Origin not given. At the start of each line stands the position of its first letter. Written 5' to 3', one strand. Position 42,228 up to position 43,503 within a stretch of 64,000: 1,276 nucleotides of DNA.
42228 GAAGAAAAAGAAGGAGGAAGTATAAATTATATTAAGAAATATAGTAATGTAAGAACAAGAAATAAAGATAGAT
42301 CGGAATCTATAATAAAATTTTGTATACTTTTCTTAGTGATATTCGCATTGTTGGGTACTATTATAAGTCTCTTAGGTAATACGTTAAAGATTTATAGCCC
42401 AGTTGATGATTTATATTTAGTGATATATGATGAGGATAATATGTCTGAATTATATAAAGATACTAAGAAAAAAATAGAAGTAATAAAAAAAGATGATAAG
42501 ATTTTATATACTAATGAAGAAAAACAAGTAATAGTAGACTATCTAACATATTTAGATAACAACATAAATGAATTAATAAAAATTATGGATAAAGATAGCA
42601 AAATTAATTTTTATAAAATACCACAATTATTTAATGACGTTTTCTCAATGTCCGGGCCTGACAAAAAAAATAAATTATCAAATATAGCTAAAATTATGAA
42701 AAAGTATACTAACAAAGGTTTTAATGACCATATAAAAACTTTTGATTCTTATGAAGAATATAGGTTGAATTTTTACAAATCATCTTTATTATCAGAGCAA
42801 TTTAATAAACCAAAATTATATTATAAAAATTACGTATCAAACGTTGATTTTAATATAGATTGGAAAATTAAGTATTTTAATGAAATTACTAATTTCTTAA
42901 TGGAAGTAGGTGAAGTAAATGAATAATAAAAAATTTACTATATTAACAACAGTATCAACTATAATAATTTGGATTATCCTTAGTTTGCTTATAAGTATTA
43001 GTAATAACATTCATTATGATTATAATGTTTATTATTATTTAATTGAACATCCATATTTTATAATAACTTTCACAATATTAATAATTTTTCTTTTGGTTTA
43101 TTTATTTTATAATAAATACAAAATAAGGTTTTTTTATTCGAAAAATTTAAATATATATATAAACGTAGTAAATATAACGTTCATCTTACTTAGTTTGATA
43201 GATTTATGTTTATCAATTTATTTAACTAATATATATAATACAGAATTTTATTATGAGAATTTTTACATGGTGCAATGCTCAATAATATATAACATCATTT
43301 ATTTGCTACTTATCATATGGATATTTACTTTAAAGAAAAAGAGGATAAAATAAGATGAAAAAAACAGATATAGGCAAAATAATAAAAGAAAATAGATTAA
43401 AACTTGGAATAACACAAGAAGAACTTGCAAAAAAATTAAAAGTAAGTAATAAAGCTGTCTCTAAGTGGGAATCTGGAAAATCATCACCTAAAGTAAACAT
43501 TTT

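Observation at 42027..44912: Tandem duplication of a two-gene module: membrane-anchored XRE HTH regulator plus overlapping 4-TM small membrane protein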

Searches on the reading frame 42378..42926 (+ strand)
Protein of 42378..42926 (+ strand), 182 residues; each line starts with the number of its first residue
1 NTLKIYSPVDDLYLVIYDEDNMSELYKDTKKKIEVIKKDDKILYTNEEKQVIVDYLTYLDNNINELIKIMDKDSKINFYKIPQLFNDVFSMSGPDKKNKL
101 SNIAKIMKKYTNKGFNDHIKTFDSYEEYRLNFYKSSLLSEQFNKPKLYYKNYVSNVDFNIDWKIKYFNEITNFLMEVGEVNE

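Call 76: predict_structure(alignment_id=A9)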
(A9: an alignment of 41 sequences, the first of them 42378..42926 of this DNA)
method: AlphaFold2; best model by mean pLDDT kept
length: 182 residues; sequences in the alignment: 41
mean_pLDDT: 79.5   pTM: 0.76
mean pLDDT of the five models: 79.5, 76.2, 75.8, 75.7, 75.2
residues with pLDDT >= 90: 61; 70-90: 76; 50-70: 39; < 50: 6
segments of 3 or more residues with pLDDT < 50: 1-4
pLDDT, mean of each block of 10 residues (from residue 1): 47 67 92 95 95 94 85 70 72 76 91 77 76 65 65 79 90 94 82
secondary structure, 60 per line:
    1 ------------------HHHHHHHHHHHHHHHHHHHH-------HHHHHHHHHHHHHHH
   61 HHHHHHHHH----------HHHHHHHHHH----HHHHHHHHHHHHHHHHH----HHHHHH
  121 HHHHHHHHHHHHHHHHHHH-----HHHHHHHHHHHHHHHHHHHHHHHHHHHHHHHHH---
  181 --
elements in order: H19-38 H46-69 H80-89 H94-110 H115-139 H145-177
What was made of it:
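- On RodZ: The model is all-alpha (call 76).
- Closest known: Co-component transmembrane regulators ToxR/ToxS, VtrA/VtrC and TcpP/TcpH. Different: The regulator's outer domain is a six-helix bundle (call 76).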

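Call 83: fold_search(model_id=the predicted structure, library=pdb)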
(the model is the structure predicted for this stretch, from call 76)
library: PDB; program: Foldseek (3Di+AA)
matches with E <= 10: 191; with E <= 0.001: 0
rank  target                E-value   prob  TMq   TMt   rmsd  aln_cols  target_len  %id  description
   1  5vju                  3.3e-01  0.18  0.20  0.19  23.1       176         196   14  De Novo Photosynthetic Reaction Center Protein Variant Equipped with His-Tyr H-bond, Heme B, and Cd(II) ions (released 2018-04-25)
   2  8afz_A                6.6e-01  0.30  0.27  0.14  28.7       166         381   13  Architecture of the ESCPE-1 membrane coat (released 2023-06-21)
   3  9min_I                7.3e-01  0.47  0.31  0.41  10.3       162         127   10  Structure of a designed minibinder to NYESO1-A*02:01 (released 2025-08-06)
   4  8d9p                  8.9e-01  0.18  0.26  0.24  23.7       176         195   13  De Novo Photosynthetic Reaction Center Protein Equipped with Heme B and Mn(II) cations (released 2022-09-28)
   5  2olt_C                9.3e-01  0.15  0.17  0.14  19.9       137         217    9  Crystal structure of a phou-like protein (so_3770) from shewanella oneidensis mr-1 at 2.00 A resolution (released 2007-02-06)
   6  4dzu_A                9.8e-01  0.66  0.45  0.44   6.5       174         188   11  Complex of 3-alpha bound to gp41-5 (released 2012-05-02)
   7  8w6e_B                9.8e-01  0.38  0.35  0.39  11.3       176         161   14  De novo design of HBC599 binder (released 2024-11-27)
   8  5f4y_A                1.0e+00  0.12  0.22  0.23  18.2       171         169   12  Structure of the SD2 domain of Human Shroom2 (released 2016-10-19)
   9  8w6f_A                1.2e+00  0.38  0.36  0.39  10.1       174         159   13  Apo structure of HBC binder (released 2024-11-27)
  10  8w6e_A                1.2e+00  0.35  0.37  0.41  11.1       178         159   14  De novo design of HBC599 binder (released 2024-11-27)
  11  2ykt_A                1.2e+00  0.08  0.18  0.16  28.5       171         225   15  Crystal structure of the I-BAR domain of IRSp53 (BAIAP2) in complex with an EHEC derived Tir peptide (released 2011-09-07)
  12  3l8i_A                1.3e+00  0.63  0.43  0.40   7.5       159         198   15  Crystal structure of CCM3, a cerebral cavernous malformation protein critical for vascular integrity (released 2010-05-19)
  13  2iiu_B                1.3e+00  0.13  0.17  0.15  19.9       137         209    9  Crystal structure of a putative PhoU-like phosphate regulatory protein (NP_719307.1) from Shewanella oneidensis MR-1 a (released 2006-10-17)
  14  6r2g_A                1.3e+00  0.09  0.18  0.21  20.6       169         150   11  Crystal structure of a single-chain protein mimetic of the gp41 NHR trimer in complex with the synthetic CHR peptide C (released 2019-07-10)
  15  6z0c_A                1.3e+00  0.09  0.19  0.18  23.2       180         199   14  Structure of in silico modelled artificial Maquette-3 protein (released 2021-03-17)
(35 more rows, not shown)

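Call 84: search_solved_structures(query=A9, max_evalue=1)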
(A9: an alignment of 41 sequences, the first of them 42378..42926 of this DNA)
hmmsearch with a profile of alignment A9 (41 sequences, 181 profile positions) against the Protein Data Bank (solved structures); distinct sequences matched with E-value up to 1: 4.
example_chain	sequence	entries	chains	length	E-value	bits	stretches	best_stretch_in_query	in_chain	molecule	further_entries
9ijj_A2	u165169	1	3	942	0.035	17.4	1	35-105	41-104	Cilia- and flagella-associated protein 69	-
5wb4_A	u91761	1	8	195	0.38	14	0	11-54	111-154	N-acetylglucosaminyldiphosphoundecaprenol N-acetyl-beta-D-mannosaminyltransferase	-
7mpk_A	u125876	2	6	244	0.6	13.3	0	11-54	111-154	N-acetylglucosaminyldiphosphoundecaprenol N-acetyl-beta-D-mannosaminyltransferase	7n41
5wfg_A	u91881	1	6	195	0.63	13.3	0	13-54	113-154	N-acetylglucosaminyldiphosphoundecaprenol N-acetyl-beta-D-mannosaminyltransferase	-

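Call 87: search_protein_families(library=pfam, alignment_id=A9, max_evalue=0.01)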
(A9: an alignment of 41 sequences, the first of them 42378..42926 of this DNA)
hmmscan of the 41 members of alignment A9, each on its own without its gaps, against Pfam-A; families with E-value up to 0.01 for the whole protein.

A. member 1, window:42378-42926:+ (182 aa): 0 families

B. families by the number of members that match (of 41 scanned): 3 families
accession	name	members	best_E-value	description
PF07430.17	PP1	1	0.001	Phloem filament protein PP1 cystatin-like domain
PF18496.6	ColG_sub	1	0.0025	Collagenase G catalytic helper subdomain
PF20247.3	DUF6602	1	0.0041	Domain of unknown function (DUF6602)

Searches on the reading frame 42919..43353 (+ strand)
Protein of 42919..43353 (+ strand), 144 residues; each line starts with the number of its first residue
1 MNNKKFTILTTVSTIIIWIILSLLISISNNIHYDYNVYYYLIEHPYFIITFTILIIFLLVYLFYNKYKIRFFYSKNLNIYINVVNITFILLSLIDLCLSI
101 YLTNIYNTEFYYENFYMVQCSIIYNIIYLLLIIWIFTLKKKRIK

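Call 3: search_protein_families(library=pfam, proteins=[window:42919-43353:+], max_evalue=0.1)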
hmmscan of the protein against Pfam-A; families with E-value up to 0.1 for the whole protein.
window:42919-43353:+ (144 aa): 1 family
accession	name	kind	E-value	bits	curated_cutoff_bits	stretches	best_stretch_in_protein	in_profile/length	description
PF09843.14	DUF2070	-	0.06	12.1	30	1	13-136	16-122/561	Predicted membrane protein (DUF2070)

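Call 9: search_protein_families(library=ncbifam, proteins=[window:42919-43353:+], max_evalue=0.1)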
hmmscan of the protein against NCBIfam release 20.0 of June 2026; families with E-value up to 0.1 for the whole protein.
window:42919-43353:+ (144 aa): 0 families

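Call 10: search_protein_families(library=padloc, proteins=[window:42919-43353:+], max_evalue=0.1)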
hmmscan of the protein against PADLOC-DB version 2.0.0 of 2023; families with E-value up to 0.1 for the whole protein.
window:42919-43353:+ (144 aa): 0 families

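Call 34: find_homologous_proteins(query=A3, max_evalue=0.001)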
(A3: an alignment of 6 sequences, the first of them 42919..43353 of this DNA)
Query A3 (6 sequences) (144 aa, profile of the alignment): 41 proteins with E <= 0.001 among 8000 candidates.
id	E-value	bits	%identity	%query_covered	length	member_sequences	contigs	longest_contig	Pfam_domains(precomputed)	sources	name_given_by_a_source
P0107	2.2e-59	218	-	-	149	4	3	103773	-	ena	-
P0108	3.1e-59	217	-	-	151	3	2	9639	-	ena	-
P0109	1.1e-56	209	-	-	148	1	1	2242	-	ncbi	-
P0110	1.1e-56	209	-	-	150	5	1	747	-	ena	-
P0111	4.9e-55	204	-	-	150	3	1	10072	-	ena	-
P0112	3.5e-54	201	-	-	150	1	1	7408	-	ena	-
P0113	8.9e-53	196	-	-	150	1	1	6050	-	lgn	-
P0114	7.3e-51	190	-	-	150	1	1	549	-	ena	-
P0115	1.0e-47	180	-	-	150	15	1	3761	-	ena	-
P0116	4.5e-37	145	-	-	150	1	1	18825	-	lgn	-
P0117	3.2e-36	143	-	-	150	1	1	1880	-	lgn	-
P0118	3.8e-36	142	-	-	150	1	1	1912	-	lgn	-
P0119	1.9e-34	137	-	-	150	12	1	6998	-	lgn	-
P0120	2.8e-33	133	92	100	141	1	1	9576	-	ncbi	-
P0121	1.0e-32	131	-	-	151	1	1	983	-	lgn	-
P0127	7.2e-13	67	-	-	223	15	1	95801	-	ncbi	ncbi:MAG: hypothetical protein ACI31V_03035 [Bacilli bacterium]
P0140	1.3e-11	63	35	36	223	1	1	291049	-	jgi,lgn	jgi:hypothetical protein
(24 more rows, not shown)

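Call 35: find_encoding_contigs(protein=P0140, flank=5000, max_places=2)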
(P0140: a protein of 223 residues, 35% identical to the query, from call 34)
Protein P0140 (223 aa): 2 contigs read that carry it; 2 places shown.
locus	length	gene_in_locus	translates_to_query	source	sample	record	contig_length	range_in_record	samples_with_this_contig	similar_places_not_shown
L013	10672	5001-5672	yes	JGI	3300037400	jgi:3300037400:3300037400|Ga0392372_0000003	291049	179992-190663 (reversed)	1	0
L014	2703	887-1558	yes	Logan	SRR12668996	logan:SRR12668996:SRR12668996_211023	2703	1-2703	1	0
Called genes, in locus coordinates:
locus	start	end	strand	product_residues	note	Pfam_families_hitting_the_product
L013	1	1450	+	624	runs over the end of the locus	PF00890:FAD_binding_2 (faint), PF01134:GIDA, PF03486:HI0933_like (faint), PF07992:Pyr_redox_2 (weak), PF12831:FAD_oxidored (weak), PF21680:GIDA_C_1st, PF13932:SAM_GIDA_C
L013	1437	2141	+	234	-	PF02527:GidB, PF05175:MTS (weak), PF13847:Methyltransf_31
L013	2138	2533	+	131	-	PF10825:DUF2752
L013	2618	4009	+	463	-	PF02195:ParB_N, PF17762:HTH_ParB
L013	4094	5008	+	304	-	PF01381:HTH_3, PF12844:HTH_19 (weak)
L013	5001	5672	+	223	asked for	-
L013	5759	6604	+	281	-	-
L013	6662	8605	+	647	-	PF00270:DEAD (faint), PF04851:ResIII, PF17757:UvrB_inter, PF27431:UvrB_3rd, PF00271:Helicase_C, PF12344:UvrB, PF02151:UVR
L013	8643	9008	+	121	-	PF04020:Phage_holin_4_2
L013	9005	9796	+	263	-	PF01790:LGT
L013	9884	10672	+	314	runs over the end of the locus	PF01933:CofD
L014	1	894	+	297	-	?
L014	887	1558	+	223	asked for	-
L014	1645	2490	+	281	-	-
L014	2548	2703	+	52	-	?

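Call 36: find_encoding_contigs(protein=P0127, flank=5000, max_places=2)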
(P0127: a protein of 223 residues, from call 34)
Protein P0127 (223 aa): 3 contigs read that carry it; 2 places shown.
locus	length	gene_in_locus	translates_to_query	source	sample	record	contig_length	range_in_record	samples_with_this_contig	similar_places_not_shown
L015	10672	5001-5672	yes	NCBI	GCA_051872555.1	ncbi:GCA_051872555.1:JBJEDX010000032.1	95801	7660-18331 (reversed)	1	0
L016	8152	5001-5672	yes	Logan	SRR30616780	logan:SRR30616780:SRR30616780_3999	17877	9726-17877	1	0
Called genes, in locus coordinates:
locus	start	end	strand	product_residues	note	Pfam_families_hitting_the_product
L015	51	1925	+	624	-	PF00890:FAD_binding_2 (faint), PF01134:GIDA, PF07992:Pyr_redox_2 (faint), PF12831:FAD_oxidored (faint), PF21680:GIDA_C_1st, PF13932:SAM_GIDA_C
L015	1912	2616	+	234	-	PF02527:GidB, PF05175:MTS (weak), PF13847:Methyltransf_31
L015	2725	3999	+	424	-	PF02195:ParB_N, PF17762:HTH_ParB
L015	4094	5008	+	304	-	PF01381:HTH_3, PF12844:HTH_19 (weak)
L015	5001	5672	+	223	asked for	-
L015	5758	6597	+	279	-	-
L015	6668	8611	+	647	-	PF00270:DEAD (faint), PF04851:ResIII, PF17757:UvrB_inter, PF27431:UvrB_3rd, PF00271:Helicase_C, PF12344:UvrB, PF02151:UVR (weak)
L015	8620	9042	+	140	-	PF04020:Phage_holin_4_2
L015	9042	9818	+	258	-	PF01790:LGT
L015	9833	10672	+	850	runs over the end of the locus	-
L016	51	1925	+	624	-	PF00890:FAD_binding_2 (faint), PF01134:GIDA, PF07992:Pyr_redox_2 (faint), PF12831:FAD_oxidored (faint), PF21680:GIDA_C_1st, PF13932:SAM_GIDA_C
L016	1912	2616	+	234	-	PF02527:GidB, PF05175:MTS (weak), PF13847:Methyltransf_31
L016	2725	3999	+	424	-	PF02195:ParB_N, PF17762:HTH_ParB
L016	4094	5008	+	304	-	PF01381:HTH_3, PF12844:HTH_19 (weak)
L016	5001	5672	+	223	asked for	-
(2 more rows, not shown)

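Call 85: search_solved_structures(query=A8, max_evalue=1)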
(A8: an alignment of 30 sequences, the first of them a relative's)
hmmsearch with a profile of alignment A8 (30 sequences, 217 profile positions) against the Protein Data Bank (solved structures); distinct sequences matched with E-value up to 1: 0.

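Call 88: search_protein_families(library=pfam, alignment_id=A8, max_evalue=0.01)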
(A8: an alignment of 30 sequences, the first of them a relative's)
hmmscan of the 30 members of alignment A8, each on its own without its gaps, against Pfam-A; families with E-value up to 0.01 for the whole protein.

A. member 1, P0107 (149 aa): 0 families

B. families by the number of members that match (of 30 scanned): 2 families
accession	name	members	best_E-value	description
PF16927.11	HisKA_7TM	1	0.0083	N-terminal 7TM region of histidine kinase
PF01148.25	CTP_transf_1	1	0.0096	Cytidylyltransferase family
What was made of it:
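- Tried and rejected: Pfam on 41 family outer domains and 30 partners returned nothing consistent (calls 87, 88).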
